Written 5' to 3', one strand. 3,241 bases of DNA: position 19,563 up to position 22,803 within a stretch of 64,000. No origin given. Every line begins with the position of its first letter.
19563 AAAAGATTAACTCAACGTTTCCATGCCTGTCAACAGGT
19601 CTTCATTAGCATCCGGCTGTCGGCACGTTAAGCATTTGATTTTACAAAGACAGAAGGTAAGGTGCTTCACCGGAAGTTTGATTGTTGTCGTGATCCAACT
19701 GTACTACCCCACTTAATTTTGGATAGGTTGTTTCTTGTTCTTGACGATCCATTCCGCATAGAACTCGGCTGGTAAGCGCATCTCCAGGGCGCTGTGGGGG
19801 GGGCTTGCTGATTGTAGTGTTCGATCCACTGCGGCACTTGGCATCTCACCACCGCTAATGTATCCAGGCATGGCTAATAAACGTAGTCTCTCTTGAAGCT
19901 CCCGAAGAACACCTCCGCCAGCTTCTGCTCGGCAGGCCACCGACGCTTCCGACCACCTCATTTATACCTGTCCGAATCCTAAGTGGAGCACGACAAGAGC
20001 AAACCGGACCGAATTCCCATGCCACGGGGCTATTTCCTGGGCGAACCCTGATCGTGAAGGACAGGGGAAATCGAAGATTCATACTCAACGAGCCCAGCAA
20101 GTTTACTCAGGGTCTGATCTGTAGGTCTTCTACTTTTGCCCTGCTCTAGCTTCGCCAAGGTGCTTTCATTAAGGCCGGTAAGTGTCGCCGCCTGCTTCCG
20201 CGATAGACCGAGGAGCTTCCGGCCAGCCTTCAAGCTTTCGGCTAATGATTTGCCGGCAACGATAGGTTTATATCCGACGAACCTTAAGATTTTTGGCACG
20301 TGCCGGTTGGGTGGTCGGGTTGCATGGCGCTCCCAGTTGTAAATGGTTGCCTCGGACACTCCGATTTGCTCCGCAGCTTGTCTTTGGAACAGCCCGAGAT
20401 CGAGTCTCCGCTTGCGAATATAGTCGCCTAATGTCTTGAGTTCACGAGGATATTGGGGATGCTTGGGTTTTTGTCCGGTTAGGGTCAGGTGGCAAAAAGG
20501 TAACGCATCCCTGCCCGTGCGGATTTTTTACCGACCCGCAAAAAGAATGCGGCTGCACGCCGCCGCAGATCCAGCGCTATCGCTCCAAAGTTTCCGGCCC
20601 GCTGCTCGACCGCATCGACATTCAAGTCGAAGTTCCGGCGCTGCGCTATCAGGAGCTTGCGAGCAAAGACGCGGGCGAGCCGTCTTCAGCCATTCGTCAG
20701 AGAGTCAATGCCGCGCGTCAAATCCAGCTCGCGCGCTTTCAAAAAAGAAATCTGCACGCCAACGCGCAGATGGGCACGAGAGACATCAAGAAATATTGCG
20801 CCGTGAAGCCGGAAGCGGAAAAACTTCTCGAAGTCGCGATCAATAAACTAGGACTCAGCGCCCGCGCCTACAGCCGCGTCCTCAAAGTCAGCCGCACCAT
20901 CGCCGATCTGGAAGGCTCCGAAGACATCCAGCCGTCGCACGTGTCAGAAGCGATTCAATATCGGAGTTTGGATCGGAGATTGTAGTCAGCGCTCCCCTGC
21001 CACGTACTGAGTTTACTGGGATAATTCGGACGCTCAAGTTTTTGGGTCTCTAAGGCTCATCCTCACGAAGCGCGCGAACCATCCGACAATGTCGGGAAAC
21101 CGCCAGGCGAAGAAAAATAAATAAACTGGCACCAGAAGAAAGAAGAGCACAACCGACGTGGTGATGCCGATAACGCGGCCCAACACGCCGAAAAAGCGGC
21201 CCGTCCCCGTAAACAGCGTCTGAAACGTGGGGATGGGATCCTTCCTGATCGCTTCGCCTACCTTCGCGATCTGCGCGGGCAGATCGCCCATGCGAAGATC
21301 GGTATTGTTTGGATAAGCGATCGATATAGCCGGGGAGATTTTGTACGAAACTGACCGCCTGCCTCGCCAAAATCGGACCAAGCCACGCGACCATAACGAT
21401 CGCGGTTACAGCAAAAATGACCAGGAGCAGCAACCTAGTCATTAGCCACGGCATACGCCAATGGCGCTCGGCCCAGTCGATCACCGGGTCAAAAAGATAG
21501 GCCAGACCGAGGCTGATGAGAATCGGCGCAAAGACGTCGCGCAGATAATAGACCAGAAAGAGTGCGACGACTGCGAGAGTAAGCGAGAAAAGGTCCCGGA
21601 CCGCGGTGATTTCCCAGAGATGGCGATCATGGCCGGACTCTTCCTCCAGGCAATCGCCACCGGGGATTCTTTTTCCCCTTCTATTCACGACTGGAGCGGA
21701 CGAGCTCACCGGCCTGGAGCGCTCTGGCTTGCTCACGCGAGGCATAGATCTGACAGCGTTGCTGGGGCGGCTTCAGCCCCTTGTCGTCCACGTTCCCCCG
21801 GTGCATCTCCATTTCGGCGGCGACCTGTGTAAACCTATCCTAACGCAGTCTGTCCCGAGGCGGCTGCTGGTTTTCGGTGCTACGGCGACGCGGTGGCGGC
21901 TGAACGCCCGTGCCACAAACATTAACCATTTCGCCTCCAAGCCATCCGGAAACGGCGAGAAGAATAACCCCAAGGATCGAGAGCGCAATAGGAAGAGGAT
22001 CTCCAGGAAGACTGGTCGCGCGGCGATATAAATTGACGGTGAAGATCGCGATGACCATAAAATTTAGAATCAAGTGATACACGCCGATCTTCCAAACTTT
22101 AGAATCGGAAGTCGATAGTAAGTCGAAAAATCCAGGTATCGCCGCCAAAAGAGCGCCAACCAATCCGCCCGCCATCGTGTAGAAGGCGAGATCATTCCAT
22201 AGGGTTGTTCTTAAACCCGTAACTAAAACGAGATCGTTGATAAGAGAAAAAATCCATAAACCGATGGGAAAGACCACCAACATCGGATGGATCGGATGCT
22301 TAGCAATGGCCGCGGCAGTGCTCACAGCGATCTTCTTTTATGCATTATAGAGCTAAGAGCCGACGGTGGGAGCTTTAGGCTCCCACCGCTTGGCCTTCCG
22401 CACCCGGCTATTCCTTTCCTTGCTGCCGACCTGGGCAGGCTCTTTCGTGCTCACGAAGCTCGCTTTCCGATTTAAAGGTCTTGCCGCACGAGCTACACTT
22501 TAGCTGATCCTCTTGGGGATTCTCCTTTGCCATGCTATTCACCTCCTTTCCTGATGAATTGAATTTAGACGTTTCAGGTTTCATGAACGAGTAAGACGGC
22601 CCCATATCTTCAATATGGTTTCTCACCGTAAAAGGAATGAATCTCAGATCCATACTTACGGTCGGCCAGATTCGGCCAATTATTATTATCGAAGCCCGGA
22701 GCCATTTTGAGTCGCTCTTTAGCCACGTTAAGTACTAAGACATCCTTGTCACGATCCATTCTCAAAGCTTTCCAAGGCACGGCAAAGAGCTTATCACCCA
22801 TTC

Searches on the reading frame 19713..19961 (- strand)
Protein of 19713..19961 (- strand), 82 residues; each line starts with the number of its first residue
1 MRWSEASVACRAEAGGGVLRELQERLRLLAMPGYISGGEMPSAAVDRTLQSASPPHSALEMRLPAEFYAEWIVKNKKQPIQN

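Call 57: search_protein_families(library=pfam, proteins=[window:19713-19961:-], max_evalue=0.01)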
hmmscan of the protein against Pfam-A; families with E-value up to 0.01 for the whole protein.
window:19713-19961:- (82 aa): 0 families

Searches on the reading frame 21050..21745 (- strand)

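Call 30: search_protein_families(library=pfam, proteins=[window:21050-21745:-], max_evalue=0.00001)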
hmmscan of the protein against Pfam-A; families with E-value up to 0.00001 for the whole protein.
window:21050-21745:- (231 aa): 1 family
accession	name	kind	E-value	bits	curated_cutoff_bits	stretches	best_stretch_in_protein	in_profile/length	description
PF01594.21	AI-2E_transport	-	1.9e-14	54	34.3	1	54-156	3-105/327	AI-2E family transporter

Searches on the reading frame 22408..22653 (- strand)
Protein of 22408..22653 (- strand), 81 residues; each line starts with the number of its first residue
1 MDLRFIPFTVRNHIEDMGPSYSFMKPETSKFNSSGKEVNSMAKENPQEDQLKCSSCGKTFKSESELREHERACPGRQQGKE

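Call 57: search_protein_families(library=pfam, proteins=[window:22408-22653:-], max_evalue=0.01)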
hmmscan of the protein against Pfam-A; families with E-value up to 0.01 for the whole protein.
window:22408-22653:- (81 aa): 11 families
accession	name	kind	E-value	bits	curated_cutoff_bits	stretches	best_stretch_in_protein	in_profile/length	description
PF00096.32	zf-C2H2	-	5.5e-05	23.8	25.2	1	52-71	2-21/23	Zinc finger, C2H2 type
PF12171.14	zf-C2H2_jaz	-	7e-05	23.3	22.6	1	50-71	1-22/27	Zinc-finger double-stranded RNA-binding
PF23612.1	zf-C2H2_ZN142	-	0.00019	21.6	27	1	51-71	1-21/27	ZN142 C2H2 zinc finger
PF13894.12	zf-C2H2_4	-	0.00027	21.8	27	1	52-72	2-22/24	C2H2-type zinc finger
PF13913.12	zf-C2HC_2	-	0.00038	20.5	27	1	51-73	3-24/25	zinc-finger of a C2HC-type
PF13912.12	zf-C2H2_6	-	0.00051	20.4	25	1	52-70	3-21/27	C2H2-type zinc finger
PF24560.1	zf-C2H2_OTU1_C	-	0.00077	19.5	27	1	50-69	4-23/35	Ubiquitin thioesterase OTU1, C-terminal C2H2-type zinc finger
PF12756.13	zf-C2H2_2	-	0.001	19.7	26.9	1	10-69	12-69/100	C2H2 type zinc-finger (2 copies)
PF23447.1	DUF7128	-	0.0021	18.4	25.7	1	52-75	14-37/44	Domain of unknown function (DUF7128)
PF12874.13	zf-met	-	0.0023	18.6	21.2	1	53-71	3-21/25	Zinc-finger of C2H2 type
PF18439.7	zf_UBZ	-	0.0095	16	25.6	0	49-70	1-21/32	Ubiquitin-Binding Zinc Finger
